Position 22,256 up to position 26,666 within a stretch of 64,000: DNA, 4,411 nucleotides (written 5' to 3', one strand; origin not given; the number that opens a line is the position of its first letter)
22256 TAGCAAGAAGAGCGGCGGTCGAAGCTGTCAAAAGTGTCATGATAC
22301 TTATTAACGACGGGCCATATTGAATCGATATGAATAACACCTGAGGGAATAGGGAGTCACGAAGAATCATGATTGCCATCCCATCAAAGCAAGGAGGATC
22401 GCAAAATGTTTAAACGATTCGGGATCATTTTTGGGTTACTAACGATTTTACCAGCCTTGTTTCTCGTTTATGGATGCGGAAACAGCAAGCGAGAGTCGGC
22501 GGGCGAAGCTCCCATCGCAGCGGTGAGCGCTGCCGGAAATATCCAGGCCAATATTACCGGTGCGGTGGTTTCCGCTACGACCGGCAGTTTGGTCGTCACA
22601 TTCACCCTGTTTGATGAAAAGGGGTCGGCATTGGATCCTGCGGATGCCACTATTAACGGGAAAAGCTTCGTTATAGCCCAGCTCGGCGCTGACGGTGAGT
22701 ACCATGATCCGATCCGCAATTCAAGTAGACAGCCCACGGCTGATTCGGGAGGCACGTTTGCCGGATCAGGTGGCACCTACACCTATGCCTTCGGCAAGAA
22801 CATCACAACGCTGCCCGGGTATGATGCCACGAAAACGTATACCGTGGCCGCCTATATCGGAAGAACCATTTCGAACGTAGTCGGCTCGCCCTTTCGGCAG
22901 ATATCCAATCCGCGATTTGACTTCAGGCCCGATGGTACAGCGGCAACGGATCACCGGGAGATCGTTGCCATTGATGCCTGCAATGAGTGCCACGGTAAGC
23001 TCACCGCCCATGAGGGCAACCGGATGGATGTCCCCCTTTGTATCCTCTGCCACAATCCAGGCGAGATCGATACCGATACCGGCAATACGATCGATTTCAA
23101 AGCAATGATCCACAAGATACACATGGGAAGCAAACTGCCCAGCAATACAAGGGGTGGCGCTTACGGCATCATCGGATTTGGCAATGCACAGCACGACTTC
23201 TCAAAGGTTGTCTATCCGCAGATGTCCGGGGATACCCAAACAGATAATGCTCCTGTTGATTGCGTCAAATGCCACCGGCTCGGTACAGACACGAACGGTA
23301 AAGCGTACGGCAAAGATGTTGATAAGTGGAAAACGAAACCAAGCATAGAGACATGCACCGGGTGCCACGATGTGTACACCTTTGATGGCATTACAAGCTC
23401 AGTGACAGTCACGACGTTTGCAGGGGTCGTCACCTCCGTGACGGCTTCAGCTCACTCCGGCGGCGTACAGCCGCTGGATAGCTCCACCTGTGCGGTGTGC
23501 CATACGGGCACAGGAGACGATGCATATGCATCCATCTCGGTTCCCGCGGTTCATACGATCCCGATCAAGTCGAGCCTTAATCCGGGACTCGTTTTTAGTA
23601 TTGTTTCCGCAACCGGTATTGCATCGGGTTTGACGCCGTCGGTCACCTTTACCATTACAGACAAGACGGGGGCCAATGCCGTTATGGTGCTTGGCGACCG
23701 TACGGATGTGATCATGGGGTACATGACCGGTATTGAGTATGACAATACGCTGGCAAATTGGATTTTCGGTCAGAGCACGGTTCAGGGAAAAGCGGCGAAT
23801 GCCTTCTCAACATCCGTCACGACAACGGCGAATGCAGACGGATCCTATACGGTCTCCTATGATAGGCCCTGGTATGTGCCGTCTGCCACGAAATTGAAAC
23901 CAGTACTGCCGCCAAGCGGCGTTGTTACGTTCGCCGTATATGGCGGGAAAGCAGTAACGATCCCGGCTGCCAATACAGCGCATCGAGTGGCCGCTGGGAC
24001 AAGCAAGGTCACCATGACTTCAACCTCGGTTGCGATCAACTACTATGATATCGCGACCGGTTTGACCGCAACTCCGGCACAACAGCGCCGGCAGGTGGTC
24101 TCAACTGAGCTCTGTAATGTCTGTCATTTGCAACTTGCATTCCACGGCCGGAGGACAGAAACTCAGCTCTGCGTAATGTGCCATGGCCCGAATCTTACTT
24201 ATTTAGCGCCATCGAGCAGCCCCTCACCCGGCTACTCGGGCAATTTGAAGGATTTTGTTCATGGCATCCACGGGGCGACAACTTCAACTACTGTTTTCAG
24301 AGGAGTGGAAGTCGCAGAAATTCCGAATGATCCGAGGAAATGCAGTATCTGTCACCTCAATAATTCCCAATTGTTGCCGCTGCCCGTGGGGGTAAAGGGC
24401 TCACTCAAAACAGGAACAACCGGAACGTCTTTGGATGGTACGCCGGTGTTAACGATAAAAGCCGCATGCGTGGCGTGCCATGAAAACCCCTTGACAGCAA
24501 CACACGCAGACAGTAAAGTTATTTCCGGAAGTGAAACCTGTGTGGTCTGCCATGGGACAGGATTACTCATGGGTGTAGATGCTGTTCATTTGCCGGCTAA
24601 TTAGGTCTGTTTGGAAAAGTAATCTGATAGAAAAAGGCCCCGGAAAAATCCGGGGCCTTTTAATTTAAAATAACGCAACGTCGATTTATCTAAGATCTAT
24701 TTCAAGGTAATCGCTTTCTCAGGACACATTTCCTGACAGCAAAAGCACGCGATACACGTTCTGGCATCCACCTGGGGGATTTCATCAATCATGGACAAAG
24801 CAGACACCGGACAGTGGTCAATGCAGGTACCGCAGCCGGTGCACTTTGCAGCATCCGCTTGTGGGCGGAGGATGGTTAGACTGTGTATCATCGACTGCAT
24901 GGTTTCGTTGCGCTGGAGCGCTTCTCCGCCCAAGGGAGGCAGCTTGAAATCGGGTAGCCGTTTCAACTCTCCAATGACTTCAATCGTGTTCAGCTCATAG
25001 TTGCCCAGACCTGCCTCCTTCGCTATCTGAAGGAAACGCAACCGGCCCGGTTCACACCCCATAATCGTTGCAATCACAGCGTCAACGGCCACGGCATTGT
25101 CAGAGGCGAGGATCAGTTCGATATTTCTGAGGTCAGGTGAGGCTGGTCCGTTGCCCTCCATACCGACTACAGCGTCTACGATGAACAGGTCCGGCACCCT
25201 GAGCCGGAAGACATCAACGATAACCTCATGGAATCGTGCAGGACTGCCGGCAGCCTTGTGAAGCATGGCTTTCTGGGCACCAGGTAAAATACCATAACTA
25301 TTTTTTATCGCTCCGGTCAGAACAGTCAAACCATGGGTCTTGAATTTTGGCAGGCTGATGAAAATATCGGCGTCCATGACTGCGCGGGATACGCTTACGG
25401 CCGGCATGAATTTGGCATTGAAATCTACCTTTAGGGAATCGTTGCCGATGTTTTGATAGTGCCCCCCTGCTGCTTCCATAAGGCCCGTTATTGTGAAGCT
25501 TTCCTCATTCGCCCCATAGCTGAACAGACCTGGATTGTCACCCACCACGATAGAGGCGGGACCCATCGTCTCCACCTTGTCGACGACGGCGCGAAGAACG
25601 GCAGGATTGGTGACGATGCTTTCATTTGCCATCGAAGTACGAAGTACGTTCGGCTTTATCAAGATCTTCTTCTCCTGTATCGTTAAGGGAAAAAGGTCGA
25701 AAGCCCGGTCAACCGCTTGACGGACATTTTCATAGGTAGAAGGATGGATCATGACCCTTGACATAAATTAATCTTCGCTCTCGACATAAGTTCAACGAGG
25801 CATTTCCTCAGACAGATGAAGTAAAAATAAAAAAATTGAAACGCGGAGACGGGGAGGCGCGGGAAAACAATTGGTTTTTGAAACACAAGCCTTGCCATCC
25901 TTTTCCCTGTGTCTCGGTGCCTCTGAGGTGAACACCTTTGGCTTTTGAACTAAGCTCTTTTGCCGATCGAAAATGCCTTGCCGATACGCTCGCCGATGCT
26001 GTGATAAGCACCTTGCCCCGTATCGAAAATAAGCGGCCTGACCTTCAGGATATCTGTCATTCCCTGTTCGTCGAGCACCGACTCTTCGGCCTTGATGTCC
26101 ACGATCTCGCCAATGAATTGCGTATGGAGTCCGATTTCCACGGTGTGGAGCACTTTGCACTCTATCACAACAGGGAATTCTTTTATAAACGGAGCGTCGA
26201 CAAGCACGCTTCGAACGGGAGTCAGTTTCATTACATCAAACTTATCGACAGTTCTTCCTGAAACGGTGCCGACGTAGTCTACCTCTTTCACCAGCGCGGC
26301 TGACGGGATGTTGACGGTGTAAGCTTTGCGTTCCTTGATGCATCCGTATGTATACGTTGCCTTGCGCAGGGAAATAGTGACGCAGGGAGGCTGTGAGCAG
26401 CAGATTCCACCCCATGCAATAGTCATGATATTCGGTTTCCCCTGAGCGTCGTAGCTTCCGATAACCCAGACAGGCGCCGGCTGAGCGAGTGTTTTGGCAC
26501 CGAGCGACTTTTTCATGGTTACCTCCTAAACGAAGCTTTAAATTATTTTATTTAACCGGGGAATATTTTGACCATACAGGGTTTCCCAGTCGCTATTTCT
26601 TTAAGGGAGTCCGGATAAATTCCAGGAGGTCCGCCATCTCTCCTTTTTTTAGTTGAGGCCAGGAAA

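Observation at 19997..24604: Porin, nonaheme and lipoprotein-decaheme cluster: a hybrid Geobacter-order, Shewanella-architecture extracellular electron conduit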

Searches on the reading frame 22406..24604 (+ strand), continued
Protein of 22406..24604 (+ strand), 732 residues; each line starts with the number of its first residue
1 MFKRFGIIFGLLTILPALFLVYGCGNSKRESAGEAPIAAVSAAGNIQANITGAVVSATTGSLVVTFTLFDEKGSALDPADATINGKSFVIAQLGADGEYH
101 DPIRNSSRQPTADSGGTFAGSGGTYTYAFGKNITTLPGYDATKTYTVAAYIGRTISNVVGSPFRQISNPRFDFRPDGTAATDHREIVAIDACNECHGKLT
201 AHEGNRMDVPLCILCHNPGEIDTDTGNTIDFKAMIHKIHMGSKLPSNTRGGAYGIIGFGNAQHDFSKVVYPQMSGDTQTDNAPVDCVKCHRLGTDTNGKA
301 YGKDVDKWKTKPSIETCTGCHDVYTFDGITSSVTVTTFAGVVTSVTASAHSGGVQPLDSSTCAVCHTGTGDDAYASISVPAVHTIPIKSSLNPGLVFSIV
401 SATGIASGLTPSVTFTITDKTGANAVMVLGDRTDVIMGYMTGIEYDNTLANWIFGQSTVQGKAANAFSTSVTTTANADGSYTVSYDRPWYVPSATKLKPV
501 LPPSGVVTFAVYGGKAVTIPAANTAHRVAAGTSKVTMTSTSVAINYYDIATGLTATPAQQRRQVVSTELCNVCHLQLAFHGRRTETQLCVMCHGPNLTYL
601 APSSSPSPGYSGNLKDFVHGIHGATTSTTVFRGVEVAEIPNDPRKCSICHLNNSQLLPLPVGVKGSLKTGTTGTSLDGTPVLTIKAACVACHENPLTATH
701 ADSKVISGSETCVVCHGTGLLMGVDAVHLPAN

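Call 40: search_solved_structures(query=window:22406-24604:+, max_evalue=0.01, show_alignments=1)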
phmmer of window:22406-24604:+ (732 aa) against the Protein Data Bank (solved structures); distinct sequences matched with E-value up to 0.01: 4.
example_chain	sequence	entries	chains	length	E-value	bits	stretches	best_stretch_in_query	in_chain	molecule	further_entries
3pmq_A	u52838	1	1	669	4.4e-25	91.3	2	548-728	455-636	Decaheme cytochrome c MtrF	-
4lmh_A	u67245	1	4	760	2.1e-17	65.9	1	122-322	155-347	Extracellular iron oxide respiratory system surface decaheme cytochrome c component OmcA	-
3ucp_A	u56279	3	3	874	1.8e-14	56.2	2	122-321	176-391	UndA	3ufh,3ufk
9eov_A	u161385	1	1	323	0.0002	23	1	43-243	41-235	Extracellular iron oxide respiratory system surface decaheme cytochrome c component MtrC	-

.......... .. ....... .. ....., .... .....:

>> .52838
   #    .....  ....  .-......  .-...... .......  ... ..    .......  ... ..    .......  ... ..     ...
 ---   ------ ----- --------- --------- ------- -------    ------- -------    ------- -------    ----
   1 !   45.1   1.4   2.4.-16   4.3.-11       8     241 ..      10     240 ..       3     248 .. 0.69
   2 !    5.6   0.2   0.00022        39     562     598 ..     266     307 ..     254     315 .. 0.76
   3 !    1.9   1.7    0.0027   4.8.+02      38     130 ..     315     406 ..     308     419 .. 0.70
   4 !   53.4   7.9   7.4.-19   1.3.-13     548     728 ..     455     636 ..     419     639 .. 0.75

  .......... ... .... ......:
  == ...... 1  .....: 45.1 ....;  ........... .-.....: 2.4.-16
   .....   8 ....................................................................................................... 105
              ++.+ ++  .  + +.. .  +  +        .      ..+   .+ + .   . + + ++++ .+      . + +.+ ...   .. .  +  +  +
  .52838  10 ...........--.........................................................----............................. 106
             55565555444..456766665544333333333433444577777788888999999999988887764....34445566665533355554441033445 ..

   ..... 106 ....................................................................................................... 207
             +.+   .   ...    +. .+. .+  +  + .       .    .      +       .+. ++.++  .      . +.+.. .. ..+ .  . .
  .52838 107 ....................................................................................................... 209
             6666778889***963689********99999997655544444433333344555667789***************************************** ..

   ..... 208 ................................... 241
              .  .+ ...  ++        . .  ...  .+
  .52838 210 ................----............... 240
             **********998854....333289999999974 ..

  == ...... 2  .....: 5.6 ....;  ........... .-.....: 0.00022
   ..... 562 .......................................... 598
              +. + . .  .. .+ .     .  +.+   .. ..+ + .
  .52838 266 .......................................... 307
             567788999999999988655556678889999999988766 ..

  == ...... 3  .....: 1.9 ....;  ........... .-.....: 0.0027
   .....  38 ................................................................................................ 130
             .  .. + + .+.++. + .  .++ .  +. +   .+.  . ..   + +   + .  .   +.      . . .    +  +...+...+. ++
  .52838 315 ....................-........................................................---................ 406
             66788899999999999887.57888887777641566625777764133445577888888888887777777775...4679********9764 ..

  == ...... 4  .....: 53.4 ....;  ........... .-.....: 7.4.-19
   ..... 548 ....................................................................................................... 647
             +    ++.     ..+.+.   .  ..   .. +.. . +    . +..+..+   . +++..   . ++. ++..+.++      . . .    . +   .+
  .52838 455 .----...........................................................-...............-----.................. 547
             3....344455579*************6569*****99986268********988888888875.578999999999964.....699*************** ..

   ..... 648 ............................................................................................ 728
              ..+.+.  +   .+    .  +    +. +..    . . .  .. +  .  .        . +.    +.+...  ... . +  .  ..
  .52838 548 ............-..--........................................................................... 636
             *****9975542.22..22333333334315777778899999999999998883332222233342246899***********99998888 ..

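Call 69: predict_structure(alignment_id=A2)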
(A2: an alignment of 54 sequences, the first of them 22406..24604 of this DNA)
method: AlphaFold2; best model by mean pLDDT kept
length: 732 residues; sequences in the alignment: 54
mean_pLDDT: 82.2   pTM: 0.84
mean pLDDT of the five models: 82.2, 81.5, 80.8, 78.3, 77.2
residues with pLDDT >= 90: 319; 70-90: 274; 50-70: 78; < 50: 61
segments of 3 or more residues with pLDDT < 50: 1-3, 21-43, 453-464, 492-497, 627-633, 670-676
pLDDT, mean of each block of 10 residues (from residue 1): 56 56 36 32 75 96 97 93 93 95 92 96 97 94 96 86 90 96 93 87 84 94 91 94 94 82 88 83 91 88 92 91 93 92 93 84 81 75 86 92 87 92 83 84 77 41 53 84 75 51 89 86 68 81 93 94 91 84 87 78 56 83 59 59 87 92 75 51 87 84 89 93 86 72
secondary structure, 60 per line:
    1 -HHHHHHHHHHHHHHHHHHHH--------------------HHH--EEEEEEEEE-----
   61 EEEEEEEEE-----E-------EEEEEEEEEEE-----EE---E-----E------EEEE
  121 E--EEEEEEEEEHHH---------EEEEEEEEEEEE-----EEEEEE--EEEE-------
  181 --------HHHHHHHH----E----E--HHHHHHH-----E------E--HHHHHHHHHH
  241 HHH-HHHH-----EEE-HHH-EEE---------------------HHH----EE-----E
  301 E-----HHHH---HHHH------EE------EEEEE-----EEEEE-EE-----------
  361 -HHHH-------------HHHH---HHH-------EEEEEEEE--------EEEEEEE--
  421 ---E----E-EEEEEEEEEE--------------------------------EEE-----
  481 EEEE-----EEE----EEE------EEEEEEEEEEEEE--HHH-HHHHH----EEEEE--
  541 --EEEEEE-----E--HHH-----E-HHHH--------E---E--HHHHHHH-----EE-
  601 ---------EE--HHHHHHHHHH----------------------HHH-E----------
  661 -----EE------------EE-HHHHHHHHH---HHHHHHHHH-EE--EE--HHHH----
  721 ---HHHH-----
elements in order (helices of 4 or more, strands of 3 or more residues): H2-21 E47-55 E61-69 E83-93 E117-121 E124-132 E145-156 E162-167 E170-173 H189-196 H209-215 H231-243 H245-248 E254-256 E262-264 H307-310 H314-317 E332-336 E342-346 H362-365 H379-382 E396-403 E412-418 E431-440 E473-475 E481-484 E490-492 E497-499 E506-518 H525-529 E534-538 E543-548 H567-570 H586-592 H614-623 H683-691 H695-703 H713-716 H724-727

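Call 72: fold_search(model_id=the predicted structure, library=pdb)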
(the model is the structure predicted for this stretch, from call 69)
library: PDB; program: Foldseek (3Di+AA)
matches with E <= 10: 1073; with E <= 0.001: 17
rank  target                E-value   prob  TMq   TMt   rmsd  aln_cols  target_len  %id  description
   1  4lmh_B                3.3e-27  1.00  0.59  0.62   7.7       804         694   18  Crystal structure of the outer membrane decaheme cytochrome OmcA (released 2014-04-16)
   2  4lmh_A                9.5e-27  1.00  0.59  0.62   8.2       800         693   18  Crystal structure of the outer membrane decaheme cytochrome OmcA (released 2014-04-16)
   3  4lmh_C                1.7e-26  1.00  0.60  0.63   7.5       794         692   18  Crystal structure of the outer membrane decaheme cytochrome OmcA (released 2014-04-16)
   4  4lmh_D                1.3e-25  1.00  0.60  0.63   7.6       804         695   18  Crystal structure of the outer membrane decaheme cytochrome OmcA (released 2014-04-16)
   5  6qyc_C                4.4e-23  1.00  0.55  0.66   7.1       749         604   18  Crystal structure of MtrC from Shewanella baltica OS185 (released 2020-04-22)
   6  6qyc_A                5.4e-23  1.00  0.56  0.67   7.1       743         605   19  Crystal structure of MtrC from Shewanella baltica OS185 (released 2020-04-22)
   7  6qyc_B                5.4e-23  1.00  0.56  0.66   7.0       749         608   18  Crystal structure of MtrC from Shewanella baltica OS185 (released 2020-04-22)
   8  3ucp                  8.9e-22  1.00  0.57  0.52  10.1       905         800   16  Outer membrane Endecaheme cytochrome UndA from Shewanella sp. HRCR-6 (released 2012-08-08)
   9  8qc9                  5.9e-20  1.00  0.58  0.66   7.0       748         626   16  Crystal structure of the outer membrane decaheme cytochrome MtrC (A293Boc-Lys) (released 2024-09-04)
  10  8qbq                  7.8e-20  1.00  0.57  0.65   7.1       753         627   16  Crystal structure of the outer membrane decaheme cytochrome MtrC (A430Boc-Lys) (released 2024-09-04)
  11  4lm8                  8.7e-20  1.00  0.57  0.66   7.3       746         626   16  Crystal structure of the outer membrane decaheme cytochrome MtrC (released 2015-02-11)
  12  7o7g                  1.0e-19  1.00  0.57  0.66   6.9       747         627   16  Crystal structure of the Shewanella oneidensis MR1 MtrC mutant H561M (released 2021-10-06)
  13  8qbz                  1.1e-19  1.00  0.57  0.65   7.2       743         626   15  Crystal structure of the outer membrane decaheme cytochrome MtrC (E344Boc-Lys) (released 2024-09-04)
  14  3pmq                  2.0e-19  1.00  0.55  0.67   6.1       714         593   20  Crystal structure of the outer membrane decaheme cytochrome MtrF (released 2011-05-25)
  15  7qth                  5.5e-19  1.00  0.58  0.66   7.1       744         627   16  Crystal structure of the Shewanella oneidensis MR1 MtrC mutant C453A (released 2023-01-18)
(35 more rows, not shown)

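Call 73: find_encoding_contigs(protein=P0185, flank=6000, max_places=1)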
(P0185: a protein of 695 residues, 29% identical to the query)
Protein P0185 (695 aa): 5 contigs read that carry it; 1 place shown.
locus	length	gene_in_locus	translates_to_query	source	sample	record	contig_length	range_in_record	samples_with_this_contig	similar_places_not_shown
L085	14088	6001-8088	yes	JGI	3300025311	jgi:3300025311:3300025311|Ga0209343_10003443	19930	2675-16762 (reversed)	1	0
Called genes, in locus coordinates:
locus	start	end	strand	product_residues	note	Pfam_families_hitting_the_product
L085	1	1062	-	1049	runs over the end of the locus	PF00873:ACR_tran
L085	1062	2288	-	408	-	PF00364:Biotin_lipoyl (faint), PF25917:BSH_RND, PF25973:BSH_CzcB, PF25954:Beta-barrel_RND_2, PF25989:YknX_C, PF25975:CzcB_C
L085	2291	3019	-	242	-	PF00440:TetR_N, PF14246:TetR_C_7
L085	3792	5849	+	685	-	PF14522:Cytochrome_C7 (faint), PF09699:Paired_CXXCH_1 (faint), PF14537:Cytochrom_c3_2 (faint), PF22113:Mtrc-MtrF_II-IV_dom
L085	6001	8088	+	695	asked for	PF14522:Cytochrome_C7 (faint), PF09699:Paired_CXXCH_1 (faint), PF14537:Cytochrom_c3_2 (faint), PF22113:Mtrc-MtrF_II-IV_dom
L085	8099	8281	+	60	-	-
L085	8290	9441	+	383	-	PF14537:Cytochrom_c3_2 (faint), PF14522:Cytochrome_C7 (weak), PF09699:Paired_CXXCH_1, PF14522:Cytochrome_C7 (weak)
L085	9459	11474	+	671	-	-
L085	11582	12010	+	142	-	PF13510:Fer2_4 (weak)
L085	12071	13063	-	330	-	PF00583:Acetyltransf_1, PF13508:Acetyltransf_7, PF13673:Acetyltransf_10, PF08445:FR47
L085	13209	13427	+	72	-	PF01402:RHH_1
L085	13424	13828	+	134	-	PF01850:PIN, PF13470:PIN_3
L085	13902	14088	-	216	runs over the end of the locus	PF00977:His_biosynth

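Call 74: find_encoding_contigs(protein=P0198, flank=6000, max_places=1)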
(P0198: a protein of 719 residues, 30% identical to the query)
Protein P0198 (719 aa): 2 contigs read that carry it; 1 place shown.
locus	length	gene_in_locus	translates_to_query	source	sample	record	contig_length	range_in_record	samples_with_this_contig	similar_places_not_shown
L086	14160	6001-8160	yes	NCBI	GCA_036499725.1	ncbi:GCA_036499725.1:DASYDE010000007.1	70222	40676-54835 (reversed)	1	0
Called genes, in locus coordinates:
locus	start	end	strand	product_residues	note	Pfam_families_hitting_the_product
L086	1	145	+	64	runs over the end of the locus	PF05545:FixQ (weak)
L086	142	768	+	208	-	PF14715:FixP_N, PF00034:Cytochrom_C (weak), PF13442:Cytochrome_CBB3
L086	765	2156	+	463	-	PF12801:Fer4_5, PF13237:Fer4_10 (faint), PF00037:Fer4 (faint), PF12800:Fer4_4 (faint), PF12838:Fer4_7, PF13187:Fer4_9 (weak), PF13746:Fer4_18, PF11614:FixG_C, +2 more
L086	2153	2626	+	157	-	PF05751:FixH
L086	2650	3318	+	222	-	PF13386:DsbD_2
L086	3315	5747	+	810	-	PF12156:ATPase-cat_bd, PF00122:E1-E2_ATPase, PF00702:Hydrolase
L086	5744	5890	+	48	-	PF03597:FixS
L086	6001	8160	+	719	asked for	PF14522:Cytochrome_C7 (faint), PF14537:Cytochrom_c3_2 (faint), PF22113:Mtrc-MtrF_II-IV_dom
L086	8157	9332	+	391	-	PF14522:Cytochrome_C7 (faint), PF14537:Cytochrom_c3_2 (faint), PF22113:Mtrc-MtrF_II-IV_dom (faint)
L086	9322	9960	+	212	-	PF03264:Cytochrom_NNT, PF22113:Mtrc-MtrF_II-IV_dom (faint), PF14522:Cytochrome_C7 (faint)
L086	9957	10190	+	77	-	-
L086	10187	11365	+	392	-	-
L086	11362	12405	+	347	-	PF14522:Cytochrome_C7 (faint), PF22113:Mtrc-MtrF_II-IV_dom (faint)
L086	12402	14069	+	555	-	-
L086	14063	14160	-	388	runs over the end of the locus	PF11563:Protoglobin, PF13581:HATPase_c_2 (faint), PF00512:HisKA, PF02518:HATPase_c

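Call 75: find_encoding_contigs(protein=P0137, flank=6000, max_places=1)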
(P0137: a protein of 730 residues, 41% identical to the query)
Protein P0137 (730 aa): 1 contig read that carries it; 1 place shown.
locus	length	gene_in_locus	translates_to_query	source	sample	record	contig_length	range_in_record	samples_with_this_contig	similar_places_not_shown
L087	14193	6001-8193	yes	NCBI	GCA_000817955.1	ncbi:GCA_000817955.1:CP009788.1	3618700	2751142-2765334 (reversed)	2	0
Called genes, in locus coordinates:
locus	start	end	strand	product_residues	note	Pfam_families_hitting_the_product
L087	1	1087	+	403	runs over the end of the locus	-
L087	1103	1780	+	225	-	PF14522:Cytochrome_C7 (faint)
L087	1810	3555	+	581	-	PF22113:Mtrc-MtrF_II-IV_dom (faint), PF09699:Paired_CXXCH_1 (faint), PF14522:Cytochrome_C7 (faint), PF14537:Cytochrom_c3_2 (faint)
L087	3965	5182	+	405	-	-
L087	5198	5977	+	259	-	PF22113:Mtrc-MtrF_II-IV_dom (faint), PF14522:Cytochrome_C7 (faint)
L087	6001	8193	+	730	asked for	PF09699:Paired_CXXCH_1 (faint), PF14537:Cytochrom_c3_2 (faint), PF22113:Mtrc-MtrF_II-IV_dom, PF14522:Cytochrome_C7 (weak)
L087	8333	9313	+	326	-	PF00174:Oxidored_molyb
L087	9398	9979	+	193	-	PF01257:2Fe-2S_thioredx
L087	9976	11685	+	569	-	PF01257:2Fe-2S_thioredx, PF01512:Complex1_51K, PF10531:SLBB (weak), PF10589:NADH_4Fe-4S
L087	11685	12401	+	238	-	PF00111:Fer2 (weak), PF13510:Fer2_4, PF10588:NADH-G_4Fe-4S_3, PF22117:Fer4_Nqo3, PF12838:Fer4_7, PF13183:Fer4_8, PF13187:Fer4_9, PF13534:Fer4_17 (weak), +5 more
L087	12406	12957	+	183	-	PF01058:Oxidored_q6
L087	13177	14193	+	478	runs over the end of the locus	PF27537:HoxH, PF00374:NiFeSe_Hases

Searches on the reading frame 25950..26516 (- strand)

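Call 53: search_protein_families(library=pfam, proteins=[window:25950-26516:-], max_evalue=0.00001)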
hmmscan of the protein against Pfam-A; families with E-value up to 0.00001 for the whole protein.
window:25950-26516:- (188 aa): 1 family
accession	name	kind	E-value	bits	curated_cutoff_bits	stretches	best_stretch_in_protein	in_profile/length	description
PF01613.24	Flavin_Reduct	-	1.6e-32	113.2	27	1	13-166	5-146/153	Flavin reductase like domain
